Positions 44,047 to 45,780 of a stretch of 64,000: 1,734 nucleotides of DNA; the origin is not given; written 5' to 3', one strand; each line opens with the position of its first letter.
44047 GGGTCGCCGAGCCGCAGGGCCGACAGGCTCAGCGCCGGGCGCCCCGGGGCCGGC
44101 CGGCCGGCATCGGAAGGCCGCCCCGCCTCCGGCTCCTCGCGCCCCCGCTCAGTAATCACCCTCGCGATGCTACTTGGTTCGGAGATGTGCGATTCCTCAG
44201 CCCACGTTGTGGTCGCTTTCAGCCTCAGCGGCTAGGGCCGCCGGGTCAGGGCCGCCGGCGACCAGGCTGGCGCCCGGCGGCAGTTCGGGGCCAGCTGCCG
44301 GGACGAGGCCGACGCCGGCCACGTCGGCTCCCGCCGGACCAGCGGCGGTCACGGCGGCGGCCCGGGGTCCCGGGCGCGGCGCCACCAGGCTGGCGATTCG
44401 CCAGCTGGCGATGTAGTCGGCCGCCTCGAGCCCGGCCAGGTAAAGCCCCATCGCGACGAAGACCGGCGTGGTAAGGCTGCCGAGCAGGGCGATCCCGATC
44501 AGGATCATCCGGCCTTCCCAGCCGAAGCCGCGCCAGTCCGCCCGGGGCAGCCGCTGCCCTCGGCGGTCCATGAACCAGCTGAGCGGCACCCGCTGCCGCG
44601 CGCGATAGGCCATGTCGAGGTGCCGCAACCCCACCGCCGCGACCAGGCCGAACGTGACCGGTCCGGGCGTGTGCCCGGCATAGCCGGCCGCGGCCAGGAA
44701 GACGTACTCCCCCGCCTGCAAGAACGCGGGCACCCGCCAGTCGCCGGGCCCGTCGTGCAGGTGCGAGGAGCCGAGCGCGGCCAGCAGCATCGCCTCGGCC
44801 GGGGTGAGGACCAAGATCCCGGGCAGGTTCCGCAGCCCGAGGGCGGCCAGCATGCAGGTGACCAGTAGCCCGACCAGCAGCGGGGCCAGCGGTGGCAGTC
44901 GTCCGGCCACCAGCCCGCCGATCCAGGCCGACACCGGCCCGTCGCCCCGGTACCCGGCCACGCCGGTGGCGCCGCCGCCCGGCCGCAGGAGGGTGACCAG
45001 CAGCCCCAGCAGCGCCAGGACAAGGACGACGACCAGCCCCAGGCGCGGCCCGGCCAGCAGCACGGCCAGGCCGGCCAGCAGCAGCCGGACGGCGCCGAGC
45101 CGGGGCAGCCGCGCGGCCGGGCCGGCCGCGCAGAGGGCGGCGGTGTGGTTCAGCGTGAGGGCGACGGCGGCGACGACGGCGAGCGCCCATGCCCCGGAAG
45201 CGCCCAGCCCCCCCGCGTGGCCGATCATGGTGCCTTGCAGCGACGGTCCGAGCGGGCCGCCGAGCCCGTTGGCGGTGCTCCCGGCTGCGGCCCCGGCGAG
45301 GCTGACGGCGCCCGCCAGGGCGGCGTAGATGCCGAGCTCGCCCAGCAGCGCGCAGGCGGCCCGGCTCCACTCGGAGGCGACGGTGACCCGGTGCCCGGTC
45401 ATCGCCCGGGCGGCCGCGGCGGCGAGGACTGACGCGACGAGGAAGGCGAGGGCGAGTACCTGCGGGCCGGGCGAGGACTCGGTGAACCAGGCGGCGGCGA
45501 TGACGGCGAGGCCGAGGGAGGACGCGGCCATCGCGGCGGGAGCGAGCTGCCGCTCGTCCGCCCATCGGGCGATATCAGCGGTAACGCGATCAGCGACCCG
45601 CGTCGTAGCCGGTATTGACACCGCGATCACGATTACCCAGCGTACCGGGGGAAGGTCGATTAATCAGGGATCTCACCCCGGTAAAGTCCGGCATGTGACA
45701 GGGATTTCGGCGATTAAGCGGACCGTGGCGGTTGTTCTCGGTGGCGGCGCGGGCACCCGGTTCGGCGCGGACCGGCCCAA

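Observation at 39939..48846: Candidate polyprenyl-phosphate-dependent cell-envelope glycosylation / CDP-alcohol polymer cluster next to tRNA-Met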

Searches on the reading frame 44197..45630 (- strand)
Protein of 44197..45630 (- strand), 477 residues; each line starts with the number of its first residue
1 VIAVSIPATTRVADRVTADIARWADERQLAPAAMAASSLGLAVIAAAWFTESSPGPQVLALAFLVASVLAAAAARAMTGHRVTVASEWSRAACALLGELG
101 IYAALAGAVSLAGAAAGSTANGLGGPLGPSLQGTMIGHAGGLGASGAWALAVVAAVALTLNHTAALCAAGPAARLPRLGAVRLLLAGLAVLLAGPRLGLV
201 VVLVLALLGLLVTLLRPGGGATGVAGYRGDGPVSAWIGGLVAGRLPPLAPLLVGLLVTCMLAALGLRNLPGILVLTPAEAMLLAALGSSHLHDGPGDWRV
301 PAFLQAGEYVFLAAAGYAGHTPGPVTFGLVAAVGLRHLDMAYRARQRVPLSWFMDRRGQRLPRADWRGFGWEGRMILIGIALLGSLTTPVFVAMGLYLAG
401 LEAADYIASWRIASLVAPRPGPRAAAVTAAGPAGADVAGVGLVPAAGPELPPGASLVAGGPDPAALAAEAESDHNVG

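Call 4: search_protein_families(library=pfam, proteins=[window:44197-45630:-], max_evalue=0.01)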
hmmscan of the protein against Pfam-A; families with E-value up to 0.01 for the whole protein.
window:44197-45630:- (477 aa): 1 family
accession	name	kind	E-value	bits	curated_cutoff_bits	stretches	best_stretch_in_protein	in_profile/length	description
PF19365.4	DUF5941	-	7.4e-09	36.2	27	1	230-385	13-164/208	Family of unknown function (DUF5941)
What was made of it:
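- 44197..45630 (-): DUF5941 membrane protein, 477 aa. The N-terminal domain (aa ~20-175) is a degenerate CDP-alcohol phosphotransferase-like domain. The C-terminal DUF5941 domain (aa ~225-420) carries the motifs YRGDG, GRLPP, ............, QxxEY, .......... and GWEGRM; residues >=93% identical across 52 sequences lie within them. PF19365 36.2 bits (call 4).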

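Call 5: search_protein_families(library=ncbifam, proteins=[window:44197-45630:-], max_evalue=0.01)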
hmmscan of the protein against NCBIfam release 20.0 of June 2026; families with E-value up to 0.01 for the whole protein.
window:44197-45630:- (477 aa): 0 families

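Call 10: find_encoding_contigs(protein=window:44197-45630:-, flank=10000, max_places=6)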
Protein window:44197-45630:- (477 aa): no gene with exactly this product is on record in the collection.

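Call 12: find_homologous_proteins(query=window:44197-45630:-, max_evalue=0.001)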
Query window:44197-45630:- (477 aa): 760 proteins with E <= 0.001 among 8000 candidates; the best 120 are listed.
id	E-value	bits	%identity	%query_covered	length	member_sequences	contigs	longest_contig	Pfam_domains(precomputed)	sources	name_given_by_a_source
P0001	7.4e-267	904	100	93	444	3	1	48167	PF19365.5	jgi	jgi:hypothetical protein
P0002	1.2e-161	557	68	87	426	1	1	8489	PF19365.5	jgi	jgi:hypothetical protein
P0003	3.2e-159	549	66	89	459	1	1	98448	PF19365.5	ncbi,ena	-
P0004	3.5e-159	549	68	87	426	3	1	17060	PF19365.5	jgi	-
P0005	4.3e-159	549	67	87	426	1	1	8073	-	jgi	jgi:hypothetical protein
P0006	4.3e-159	549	66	88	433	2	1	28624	PF19365.5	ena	-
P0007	2.2e-158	546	67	88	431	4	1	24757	-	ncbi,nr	ncbi:MAG TPA: hypothetical protein VMU95_15560 [Trebonia sp.]|nr:hypothetical protein [Trebonia sp.]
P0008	2.4e-157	543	66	88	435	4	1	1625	PF19365.5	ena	-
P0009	1.5e-156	540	67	87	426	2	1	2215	PF19365.5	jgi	jgi:hypothetical protein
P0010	2.3e-156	540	66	87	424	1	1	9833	-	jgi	jgi:hypothetical protein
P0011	2.7e-156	539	67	86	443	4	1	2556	PF19365.5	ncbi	ncbi:MAG TPA: DUF5941 domain-containing protein [Trebonia sp.]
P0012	3.3e-155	536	65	88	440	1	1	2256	-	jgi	jgi:hypothetical protein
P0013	3.8e-154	532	68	82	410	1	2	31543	PF19365.5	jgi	jgi:Family of unknown function (DUF5941)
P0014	4.0e-154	532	66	86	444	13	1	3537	PF19365.5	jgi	jgi:hypothetical protein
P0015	6.8e-154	532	66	88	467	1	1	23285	PF19365.5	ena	-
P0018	5.4e-153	529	67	82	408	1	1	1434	PF19365.5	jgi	jgi:Family of unknown function (DUF5941)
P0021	1.0e-149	518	68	80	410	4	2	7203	PF19365.5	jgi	jgi:hypothetical protein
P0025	2.5e-146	507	63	88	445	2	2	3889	PF19365.5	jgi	jgi:predicted outer membrane lipoprotein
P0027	9.8e-146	505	62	86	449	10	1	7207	PF19365.5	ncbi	-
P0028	1.7e-145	504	67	82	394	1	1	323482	PF19365.5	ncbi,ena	-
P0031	1.5e-143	497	66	81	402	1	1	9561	PF19365.5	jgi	jgi:hypothetical protein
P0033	1.4e-142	494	64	82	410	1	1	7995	PF19365.5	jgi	jgi:hypothetical protein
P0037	3.1e-140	487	66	80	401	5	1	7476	PF19365.5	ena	-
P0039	3.5e-139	483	60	88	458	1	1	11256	PF19365.5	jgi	jgi:hypothetical protein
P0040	4.7e-139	483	61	87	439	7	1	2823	PF19365.5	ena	-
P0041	3.2e-137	477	59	88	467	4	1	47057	PF19365.5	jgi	jgi:uncharacterized protein DUF5941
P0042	3.8e-134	466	63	80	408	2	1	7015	PF19365.5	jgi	jgi:hypothetical protein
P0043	1.1e-133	465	67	71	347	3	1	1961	PF19365.5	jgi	jgi:hypothetical protein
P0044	2.0e-128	448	67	72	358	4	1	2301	PF19365.5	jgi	jgi:hypothetical protein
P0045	4.0e-123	430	74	57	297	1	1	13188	PF19365.5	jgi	jgi:hypothetical protein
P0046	1.1e-121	425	67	66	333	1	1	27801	PF19365.5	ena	-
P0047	4.3e-112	394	65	59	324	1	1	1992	PF19365.5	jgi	jgi:hypothetical protein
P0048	7.5e-112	393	63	66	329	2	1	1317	PF19365.5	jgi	-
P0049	2.1e-107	378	71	57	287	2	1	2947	PF19365.5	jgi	jgi:hypothetical protein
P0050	6.1e-107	377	72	52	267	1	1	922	PF19365.5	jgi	jgi:hypothetical protein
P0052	1.5e-101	359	62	60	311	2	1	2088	PF19365.5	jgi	jgi:hypothetical protein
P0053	2.8e-99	352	73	47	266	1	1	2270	PF19365.5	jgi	jgi:hypothetical protein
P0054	4.2e-99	351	62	39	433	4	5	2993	PF19365.5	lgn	-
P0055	2.4e-97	345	49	86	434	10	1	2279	PF19365.5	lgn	-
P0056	3.0e-96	341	47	86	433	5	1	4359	PF19365.5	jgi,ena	-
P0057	1.0e-94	336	48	84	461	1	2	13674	PF19365.5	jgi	jgi:hypothetical protein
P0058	3.1e-94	335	48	86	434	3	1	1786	PF19365.5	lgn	-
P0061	4.3e-93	331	46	86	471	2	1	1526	PF19365.5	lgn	-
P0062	4.6e-93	331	49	84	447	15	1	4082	PF19365.5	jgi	jgi:hypothetical protein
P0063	1.1e-92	330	49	86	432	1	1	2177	PF19365.5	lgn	-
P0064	1.6e-92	329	49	84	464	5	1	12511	PF19365.5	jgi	jgi:hypothetical protein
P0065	3.1e-92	328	47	82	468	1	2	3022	PF19365.5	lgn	-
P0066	3.0e-91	325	49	83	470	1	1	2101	PF19365.5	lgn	-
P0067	4.6e-91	324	47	84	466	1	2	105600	PF19365.5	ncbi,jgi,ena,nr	ncbi:MAG TPA: DUF5941 domain-containing protein [Trebonia sp.]|jgi:hypothetical protein|nr:DUF5941 d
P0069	1.2e-89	320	48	84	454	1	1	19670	PF19365.5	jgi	jgi:hypothetical protein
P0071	2.0e-89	319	52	78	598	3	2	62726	PF19365.5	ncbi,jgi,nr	ncbi:MAG: hypothetical protein JOY82_00680 [Streptosporangiaceae bacterium]|nr:hypothetical protein 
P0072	2.4e-89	319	50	78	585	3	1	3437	PF19365.5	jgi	jgi:hypothetical protein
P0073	5.2e-89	318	48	87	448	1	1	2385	PF19365.5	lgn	-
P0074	6.1e-89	317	47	83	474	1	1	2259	PF19365.5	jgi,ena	-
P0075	1.6e-88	316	46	84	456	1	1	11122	PF19365.5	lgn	-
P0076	1.8e-88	316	47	84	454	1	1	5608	PF19365.5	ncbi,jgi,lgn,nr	ncbi:MAG TPA: DUF5941 domain-containing protein [Trebonia sp.]|jgi:hypothetical protein|nr:DUF5941 d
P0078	4.7e-88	314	47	86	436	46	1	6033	PF19365.5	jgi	jgi:hypothetical protein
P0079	6.8e-88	314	48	86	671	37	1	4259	PF19365.5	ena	-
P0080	8.3e-88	314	47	86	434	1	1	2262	PF19365.5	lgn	-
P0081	1.8e-87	313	47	83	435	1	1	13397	PF19365.5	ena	-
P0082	2.6e-87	312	47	83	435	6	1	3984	PF19365.5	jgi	-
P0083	6.6e-87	311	47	84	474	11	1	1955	PF19365.5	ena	-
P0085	6.0e-85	304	45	84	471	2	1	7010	PF19365.5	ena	-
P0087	8.8e-85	304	46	86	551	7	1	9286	PF19365.5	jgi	jgi:hypothetical protein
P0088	2.8e-84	302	62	35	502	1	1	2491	PF19365.5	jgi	jgi:hypothetical protein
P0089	3.4e-84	302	49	80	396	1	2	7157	PF19365.5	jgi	jgi:hypothetical protein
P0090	3.3e-83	298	47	84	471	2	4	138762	PF19365.5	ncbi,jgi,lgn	jgi:hypothetical protein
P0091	3.7e-83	298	49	83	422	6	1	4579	PF19365.5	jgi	jgi:hypothetical protein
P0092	8.9e-83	297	49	80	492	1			PF19365.5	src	-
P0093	1.3e-82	297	47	77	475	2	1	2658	PF19365.5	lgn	-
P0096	1.2e-81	293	45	86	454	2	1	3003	PF19365.5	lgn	-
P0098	1.9e-80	289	48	83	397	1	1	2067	PF19365.5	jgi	jgi:hypothetical protein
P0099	2.4e-80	289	48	84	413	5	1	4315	PF19365.5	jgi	jgi:hypothetical protein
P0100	2.5e-80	289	43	84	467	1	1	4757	PF19365.5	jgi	jgi:hypothetical protein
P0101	2.7e-80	289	48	83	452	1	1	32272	PF19365.5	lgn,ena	-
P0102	4.6e-80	288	48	84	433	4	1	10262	PF19365.5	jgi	jgi:hypothetical protein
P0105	4.1e-79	285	47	83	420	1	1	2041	PF19365.5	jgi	jgi:hypothetical protein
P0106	4.3e-79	285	47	83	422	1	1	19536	PF19365.5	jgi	jgi:hypothetical protein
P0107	4.7e-79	285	47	83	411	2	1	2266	PF19365.5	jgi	-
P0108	5.6e-79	285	47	84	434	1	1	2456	PF19365.5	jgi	jgi:hypothetical protein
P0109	3.3e-78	282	47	83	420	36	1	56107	PF19365.5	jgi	jgi:hypothetical protein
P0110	4.3e-78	282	47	86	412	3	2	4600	PF19365.5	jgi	-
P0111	6.1e-78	281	47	83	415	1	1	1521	PF19365.5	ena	-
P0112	7.8e-78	281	47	83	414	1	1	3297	PF19365.5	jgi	jgi:hypothetical protein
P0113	2.4e-77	279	59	39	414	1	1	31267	PF19365.5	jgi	jgi:hypothetical protein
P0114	2.5e-77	279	47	83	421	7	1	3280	PF19365.5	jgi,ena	-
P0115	5.8e-77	278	46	84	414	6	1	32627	PF19365.5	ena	-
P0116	7.4e-77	278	46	83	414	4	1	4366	PF19365.5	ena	-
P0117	9.3e-77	277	47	83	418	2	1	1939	PF19365.5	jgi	jgi:hypothetical protein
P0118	1.6e-76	276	49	82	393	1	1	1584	PF19365.5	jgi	jgi:hypothetical protein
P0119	1.7e-76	276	47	83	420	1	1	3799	PF19365.5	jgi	jgi:hypothetical protein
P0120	2.0e-76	276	45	83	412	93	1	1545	PF19365.5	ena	-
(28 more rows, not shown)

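Call 13: find_encoding_contigs(protein=P0001, flank=10000, max_places=3)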
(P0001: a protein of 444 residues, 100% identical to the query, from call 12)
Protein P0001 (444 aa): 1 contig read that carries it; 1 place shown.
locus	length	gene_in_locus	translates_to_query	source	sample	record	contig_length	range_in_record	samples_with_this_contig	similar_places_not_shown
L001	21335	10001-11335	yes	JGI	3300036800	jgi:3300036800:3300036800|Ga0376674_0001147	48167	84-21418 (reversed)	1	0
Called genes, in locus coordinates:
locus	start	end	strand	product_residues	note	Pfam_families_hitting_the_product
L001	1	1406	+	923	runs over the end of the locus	PF16640:Big_3_5 (faint), PF02369:Big_1, PF17789:MG4 (weak)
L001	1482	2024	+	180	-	PF27105:Rv1265_N, PF27540:Mb1296_C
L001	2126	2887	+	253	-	PF01255:Prenyltransf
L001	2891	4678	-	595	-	-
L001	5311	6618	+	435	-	PF13638:PIN_4, PF02562:PhoH, PF13604:AAA_30 (weak)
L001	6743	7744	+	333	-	PF00535:Glycos_transf_2, PF13506:Glyco_transf_21, PF13641:Glyco_tranf_2_3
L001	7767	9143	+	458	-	PF00202:Aminotran_3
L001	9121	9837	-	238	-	PF01128:IspD, PF12804:NTP_transf_3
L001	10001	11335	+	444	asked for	PF19365:DUF5941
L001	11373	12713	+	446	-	PF09594:GT87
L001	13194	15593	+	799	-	-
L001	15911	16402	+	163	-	PF11188:DUF2975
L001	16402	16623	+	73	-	PF13443:HTH_26, PF01381:HTH_3 (weak), PF13560:HTH_31 (weak)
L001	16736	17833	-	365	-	-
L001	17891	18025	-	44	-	-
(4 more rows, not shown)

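Call 14: find_encoding_contigs(protein=P0067, flank=10000, max_places=3)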
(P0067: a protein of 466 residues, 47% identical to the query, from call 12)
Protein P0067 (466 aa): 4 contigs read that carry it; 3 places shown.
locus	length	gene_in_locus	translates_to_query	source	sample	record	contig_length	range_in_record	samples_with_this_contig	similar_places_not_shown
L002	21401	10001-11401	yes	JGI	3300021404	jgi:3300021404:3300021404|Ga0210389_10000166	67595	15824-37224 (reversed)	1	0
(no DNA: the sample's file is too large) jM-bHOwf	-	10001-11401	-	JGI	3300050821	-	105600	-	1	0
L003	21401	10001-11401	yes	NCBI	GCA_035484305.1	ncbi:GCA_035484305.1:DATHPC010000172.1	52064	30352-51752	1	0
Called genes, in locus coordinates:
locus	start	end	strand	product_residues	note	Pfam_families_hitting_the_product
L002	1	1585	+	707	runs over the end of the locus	PF03190:Thioredox_DsbH, PF13098:Thioredoxin_2 (weak), PF13899:Thioredoxin_7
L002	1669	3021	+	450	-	PF00877:NLPC_P60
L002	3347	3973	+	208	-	PF27105:Rv1265_N, PF27540:Mb1296_C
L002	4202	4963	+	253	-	PF01255:Prenyltransf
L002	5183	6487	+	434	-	PF13638:PIN_4, PF02562:PhoH, PF13604:AAA_30 (weak)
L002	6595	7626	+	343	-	PF13506:Glyco_transf_21, PF13641:Glyco_tranf_2_3, PF00535:Glycos_transf_2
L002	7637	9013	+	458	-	PF00202:Aminotran_3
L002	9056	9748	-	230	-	PF01128:IspD, PF12804:NTP_transf_3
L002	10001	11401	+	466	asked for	PF19365:DUF5941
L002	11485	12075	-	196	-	PF13328:HD_4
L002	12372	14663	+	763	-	-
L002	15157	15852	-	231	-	PF13189:Cytidylate_kin2 (weak)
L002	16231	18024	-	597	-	-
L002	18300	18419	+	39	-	-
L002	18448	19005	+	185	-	PF12802:MarR_2, PF01047:MarR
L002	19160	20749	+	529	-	PF07690:MFS_1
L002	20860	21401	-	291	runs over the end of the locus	PF00230:MIP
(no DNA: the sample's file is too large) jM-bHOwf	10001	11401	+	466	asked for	PF19365:DUF5941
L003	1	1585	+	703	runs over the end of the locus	PF03190:Thioredox_DsbH, PF13899:Thioredoxin_7, PF13098:Thioredoxin_2 (weak)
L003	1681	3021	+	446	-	PF00877:NLPC_P60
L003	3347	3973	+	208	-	PF27105:Rv1265_N, PF27540:Mb1296_C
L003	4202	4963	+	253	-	PF01255:Prenyltransf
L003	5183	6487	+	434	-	PF13638:PIN_4, PF02562:PhoH, PF13604:AAA_30 (weak)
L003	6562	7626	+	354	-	PF13506:Glyco_transf_21, PF00535:Glycos_transf_2, PF13641:Glyco_tranf_2_3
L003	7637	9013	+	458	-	PF00202:Aminotran_3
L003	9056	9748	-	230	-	PF01128:IspD, PF12804:NTP_transf_3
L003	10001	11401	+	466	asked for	PF19365:DUF5941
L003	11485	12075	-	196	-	PF13328:HD_4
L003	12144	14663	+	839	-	-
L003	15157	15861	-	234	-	PF13189:Cytidylate_kin2 (weak)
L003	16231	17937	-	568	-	-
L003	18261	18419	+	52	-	-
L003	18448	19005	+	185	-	PF12802:MarR_2, PF01047:MarR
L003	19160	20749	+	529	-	PF07690:MFS_1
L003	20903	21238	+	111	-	-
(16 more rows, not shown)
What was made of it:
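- Closest known: Mycobacterial GT87 mannosyltransferases. Different: The gene is dispensable in some relatives (L002/L003, call 14).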

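Call 18: find_related_loci(query=A1, collection=genome_contigs, flank=10000)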
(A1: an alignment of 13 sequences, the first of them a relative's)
Query A1 (444 aa) in genome_contigs; peptide patterns used: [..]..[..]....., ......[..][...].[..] (x = any residue, [..] = any of these).
183 stretches matched a pattern; 76 encode a relative of the query (tblastn E <= 1e-3); 76 distinct loci.
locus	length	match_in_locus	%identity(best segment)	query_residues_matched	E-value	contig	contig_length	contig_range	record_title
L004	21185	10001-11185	66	1-390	1e-143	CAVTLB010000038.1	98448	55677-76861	MAG: uncultured Actinomycetota bacterium isolate MFD06714.bin.2.92 genome assembly, contig: contig_85144, whole genome s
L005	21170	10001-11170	66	1-389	1e-134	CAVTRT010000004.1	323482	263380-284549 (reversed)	MAG: uncultured Actinomycetota bacterium isolate MFD09495.bin.2.13 genome assembly, contig: contig_8072, whole genome sh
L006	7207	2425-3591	62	1-377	1e-127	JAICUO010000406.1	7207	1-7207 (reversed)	MAG: Streptosporangiaceae bacterium isolate GZL_ISSM_2_bin.89 k141_974184_length_7207_cov_13.0000, whole genome shotgun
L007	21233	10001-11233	59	5-386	2e-125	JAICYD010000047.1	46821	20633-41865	MAG: Streptosporangiaceae bacterium isolate LS_FP_2_bin.164 k141_1054035_length_46821_cov_19.5719, whole genome shotgun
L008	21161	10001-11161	45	1-377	5e-80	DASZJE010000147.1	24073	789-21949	MAG TPA_asm: Trebonia sp. isolate SMAG_U6621 k141_1647799, whole genome shotgun sequence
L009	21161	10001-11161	45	1-377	1e-78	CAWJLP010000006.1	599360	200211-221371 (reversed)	MAG: uncultured Actinomycetota bacterium isolate MFD02579.bin.1.63 genome assembly, contig: contig_1230, whole genome sh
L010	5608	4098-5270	47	1-377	1e-78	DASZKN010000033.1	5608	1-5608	MAG TPA_asm: Trebonia sp. isolate SMAG_U5839 k141_568079, whole genome shotgun sequence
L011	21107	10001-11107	49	1-377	1e-78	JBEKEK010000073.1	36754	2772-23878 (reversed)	MAG: Trebonia sp. isolate SPRUCE 204 SPRUCE_204_73, whole genome shotgun sequence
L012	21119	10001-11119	47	1-377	2e-74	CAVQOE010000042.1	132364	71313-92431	MAG: uncultured Actinomycetota bacterium isolate MFD00964.bin.3.405 genome assembly, contig: contig_84526, whole genome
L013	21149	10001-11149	45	5-394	3e-74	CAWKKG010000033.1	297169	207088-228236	MAG: uncultured Actinomycetota bacterium isolate MFD00731.bin.2.63 genome assembly, contig: contig_52127, whole genome s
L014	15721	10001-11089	45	5-377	2e-74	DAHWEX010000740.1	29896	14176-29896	MAG TPA_asm: Actinobacteria bacterium isolate clean917 k141_1228561, whole genome shotgun sequence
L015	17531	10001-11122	48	5-374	3e-73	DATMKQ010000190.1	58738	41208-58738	MAG TPA_asm: Trebonia sp. isolate SMAG_U12775 k141_4357533, whole genome shotgun sequence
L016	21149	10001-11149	45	5-394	3e-72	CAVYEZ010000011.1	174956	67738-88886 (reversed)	MAG: uncultured Actinomycetota bacterium isolate MFD09603.bin.2.164 genome assembly, contig: contig_43131, whole genome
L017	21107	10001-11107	47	1-377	5e-71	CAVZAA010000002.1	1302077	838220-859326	MAG: uncultured Actinomycetota bacterium isolate MFD02248.bin.3.127 genome assembly, contig: contig_13204, whole genome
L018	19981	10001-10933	50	61-379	3e-71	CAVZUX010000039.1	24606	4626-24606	MAG: uncultured Actinomycetota bacterium isolate MFD09286.bin.2.117 genome assembly, contig: contig_88005, whole genome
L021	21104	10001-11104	44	1-377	7e-70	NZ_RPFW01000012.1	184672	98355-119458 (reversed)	Trebonia kvetii strain 15TR583 NODE_12_length_184672_cov_99.597708, whole genome shotgun sequence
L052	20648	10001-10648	49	190-387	5e-49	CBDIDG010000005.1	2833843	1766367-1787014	MAG: Streptosporangiaceae bacterium isolate c726aee4-92dd-44ca-935b-08ce92833630 genome assembly, contig: contig_5, whol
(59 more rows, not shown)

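Call 21: search_protein_families(library=pfam, proteins=[L052:8501-10693:+, L052:10796-12259:+, L052:12325-13659:+, L052:14237-15709:+, L052:15750-16412:+, L052:16996-18534:+, L052:16462-18324:-, L052:18991-20466:-], max_evalue=0.001)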
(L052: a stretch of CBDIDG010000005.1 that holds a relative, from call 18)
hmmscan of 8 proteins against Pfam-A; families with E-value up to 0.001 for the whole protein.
L052:8501-10693:+ (730 aa): 1 family
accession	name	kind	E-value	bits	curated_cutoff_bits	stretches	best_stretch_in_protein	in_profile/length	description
PF19365.4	DUF5941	-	2.8e-13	50.7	27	1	506-633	11-142/208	Family of unknown function (DUF5941)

L052:10796-12259:+ (487 aa): 1 family
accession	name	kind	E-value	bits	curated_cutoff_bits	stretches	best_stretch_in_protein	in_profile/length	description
PF00654.25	Voltage_CLC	-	5.7e-73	246.5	24.8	1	114-446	3-346/346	Voltage gated chloride channel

L052:12325-13659:+ (444 aa): 1 family
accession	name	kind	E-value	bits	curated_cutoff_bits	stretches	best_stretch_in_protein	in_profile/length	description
PF09594.16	GT87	-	5.3e-07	30.1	25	1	167-397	5-237/237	Glycosyltransferase family 87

L052:14237-15709:+ (490 aa): 0 families

L052:15750-16412:+ (220 aa): 2 families
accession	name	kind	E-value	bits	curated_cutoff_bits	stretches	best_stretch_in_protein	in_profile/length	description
PF12833.13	HTH_18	-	1.8e-17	63.9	33.6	1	138-219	1-79/80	Helix-turn-helix domain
PF00165.29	HTH_AraC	-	9.3e-11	42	26.6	1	180-218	4-41/42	Bacterial regulatory helix-turn-helix proteins, AraC family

L052:16996-18534:+ (512 aa): 0 families

L052:16462-18324:- (620 aa): 2 families
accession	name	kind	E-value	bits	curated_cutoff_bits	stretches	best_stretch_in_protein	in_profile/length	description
PF03816.19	LytR_cpsA_psr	-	5.5e-45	153.6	24.6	1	203-362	1-149/150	LytR_cpsA_psr family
PF13399.11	LytR_C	-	1.1e-16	61.9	22.2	1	474-563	1-86/86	LytR cell envelope-related transcriptional attenuator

L052:18991-20466:- (491 aa): 0 families
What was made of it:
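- On GT87 (PF09594; GT-C fold glycosyltransferases): The L052 orthologue also hits (call 21).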
